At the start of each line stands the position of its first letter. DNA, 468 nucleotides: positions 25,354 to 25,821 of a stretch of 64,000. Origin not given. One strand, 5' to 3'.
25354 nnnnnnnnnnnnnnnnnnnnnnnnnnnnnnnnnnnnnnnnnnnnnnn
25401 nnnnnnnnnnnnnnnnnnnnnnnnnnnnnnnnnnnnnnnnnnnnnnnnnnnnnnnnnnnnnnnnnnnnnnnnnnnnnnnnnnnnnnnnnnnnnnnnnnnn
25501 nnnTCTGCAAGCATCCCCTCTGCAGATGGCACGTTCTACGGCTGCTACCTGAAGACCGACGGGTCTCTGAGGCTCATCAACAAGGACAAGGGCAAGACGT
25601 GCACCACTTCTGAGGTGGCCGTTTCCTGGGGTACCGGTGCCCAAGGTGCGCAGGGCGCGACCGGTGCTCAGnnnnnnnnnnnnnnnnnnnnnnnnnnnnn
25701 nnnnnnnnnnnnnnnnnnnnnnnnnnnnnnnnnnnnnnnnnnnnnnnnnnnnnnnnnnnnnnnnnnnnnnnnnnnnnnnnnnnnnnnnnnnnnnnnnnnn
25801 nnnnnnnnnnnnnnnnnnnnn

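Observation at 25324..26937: Secreted collagen-like protein with 115 uninterrupted, almost proline-free Gly-Ala-X triplets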

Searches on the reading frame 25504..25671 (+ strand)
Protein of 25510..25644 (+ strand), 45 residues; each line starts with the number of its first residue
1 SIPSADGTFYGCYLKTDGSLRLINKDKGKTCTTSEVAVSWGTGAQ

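Call 63: search_solved_structures(query=A6, max_evalue=10)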
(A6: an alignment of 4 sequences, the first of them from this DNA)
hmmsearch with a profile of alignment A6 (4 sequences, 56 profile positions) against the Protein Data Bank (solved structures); distinct sequences matched with E-value up to 10: 5.
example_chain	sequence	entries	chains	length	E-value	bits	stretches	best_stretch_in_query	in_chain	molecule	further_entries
7qqh_A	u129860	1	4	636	0.38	14.1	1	7-50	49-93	Myogenesis-regulating glycosidase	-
7qqf_A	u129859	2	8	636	0.38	14.1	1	7-50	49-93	Myogenesis-regulating glycosidase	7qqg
4udf_1B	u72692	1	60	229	1.3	12.5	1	6-50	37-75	Capsid protein VP0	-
2klw_A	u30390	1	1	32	1.4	12.3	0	46-49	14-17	(PKG)10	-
9llp_A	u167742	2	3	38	2.1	11.8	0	44-44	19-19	collagen heterotrimer chain A | ABC type heterotrimer collagen-like peptide chain A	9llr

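Call 68: predict_structure(alignment_id=A6)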
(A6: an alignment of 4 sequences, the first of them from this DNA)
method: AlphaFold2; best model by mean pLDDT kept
length: 56 residues; sequences in the alignment: 4
mean_pLDDT: 70.9   pTM: 0.45
mean pLDDT of the five models: 70.9, 66.3, 62.2, 58.1, 48.4
residues with pLDDT >= 90: 1; 70-90: 30; 50-70: 20; < 50: 5
segments of 3 or more residues with pLDDT < 50: 1-3
pLDDT, mean of each block of 10 residues (from residue 1): 54 85 81 85 59 56
secondary structure, 60 per line:
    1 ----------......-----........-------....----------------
elements in order: E11-16 E22-26 E37-40

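Call 91: search_dna_similar(query=window:25510-25644:+, collection=plasmids, mode=protein, max_evalue=5, max_rows=15)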
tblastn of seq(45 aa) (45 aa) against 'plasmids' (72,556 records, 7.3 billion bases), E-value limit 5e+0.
Records with a match: 2; places in all: 2; records where one place covers at least 80% of the query: 2.
Best place of each record, by identity: <60% 2.
By first word of the organism name: Streptomyces 2.
By predicted mobility (MOB-suite, as given by PLSDB): mobilizable 2.
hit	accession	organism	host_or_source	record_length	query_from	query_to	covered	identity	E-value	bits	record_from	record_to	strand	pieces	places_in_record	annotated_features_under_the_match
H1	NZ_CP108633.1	Streptomyces sp. NBC_01136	-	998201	1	40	89%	30.0%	2e+0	32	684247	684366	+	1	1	tail fiber protein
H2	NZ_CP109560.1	Streptomyces sp. NBC_01384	-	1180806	1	40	89%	30.0%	2e+0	32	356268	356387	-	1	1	record has no annotation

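Call 92: get_annotated_region(hit=H1, flank=3000)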
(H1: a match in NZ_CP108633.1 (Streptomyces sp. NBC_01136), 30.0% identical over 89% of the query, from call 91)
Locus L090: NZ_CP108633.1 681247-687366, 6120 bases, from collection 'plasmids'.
description: Streptomyces sp. NBC_01136 plasmid unnamed1, complete sequence
organism: Streptomyces sp. NBC_01136 (NCBI taxid 2903754)
taxonomy: Bacteria; Actinomycetota; Actinomycetes; Kitasatosporales; Streptomycetaceae; Streptomyces; Streptomyces sp. NBC 01136
host: -; source: -; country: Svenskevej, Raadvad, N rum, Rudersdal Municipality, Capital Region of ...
typing (MOB-suite, as given by PLSDB): mobilizable; relaxase MOBP
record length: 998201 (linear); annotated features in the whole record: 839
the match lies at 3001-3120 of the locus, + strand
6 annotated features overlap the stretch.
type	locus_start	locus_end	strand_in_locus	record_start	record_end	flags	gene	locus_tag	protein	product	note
CDS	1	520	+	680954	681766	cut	-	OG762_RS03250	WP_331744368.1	transposase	-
CDS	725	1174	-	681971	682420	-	-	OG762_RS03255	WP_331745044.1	MarR family transcriptional regulator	GO:0006355 - regulation of DNA-templated transcription [Evidence IEA]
CDS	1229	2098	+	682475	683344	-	-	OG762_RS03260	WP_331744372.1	NmrA/HSCARG family protein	-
CDS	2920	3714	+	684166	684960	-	-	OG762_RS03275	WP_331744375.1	tail fiber protein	-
CDS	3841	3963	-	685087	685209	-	-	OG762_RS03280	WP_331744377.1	hypothetical protein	-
CDS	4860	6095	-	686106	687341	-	-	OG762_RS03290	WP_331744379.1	IS256 family transposase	-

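Call 94: search_protein_families(library=pfam, proteins=[L090:2920-3711:+], max_evalue=1)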
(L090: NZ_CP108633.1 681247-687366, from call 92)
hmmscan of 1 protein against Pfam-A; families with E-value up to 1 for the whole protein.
L090:2920-3711:+ (264 aa): 2 families
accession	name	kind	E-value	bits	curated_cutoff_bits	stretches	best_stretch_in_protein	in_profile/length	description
PF07484.17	Collar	-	7.2e-17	61.5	24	1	200-246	10-56/57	Phage Tail Collar Domain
PF01391.23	Collagen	-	2.3e-16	59.7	27.2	2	71-129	1-59/60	Collagen triple helix repeat (20 copies)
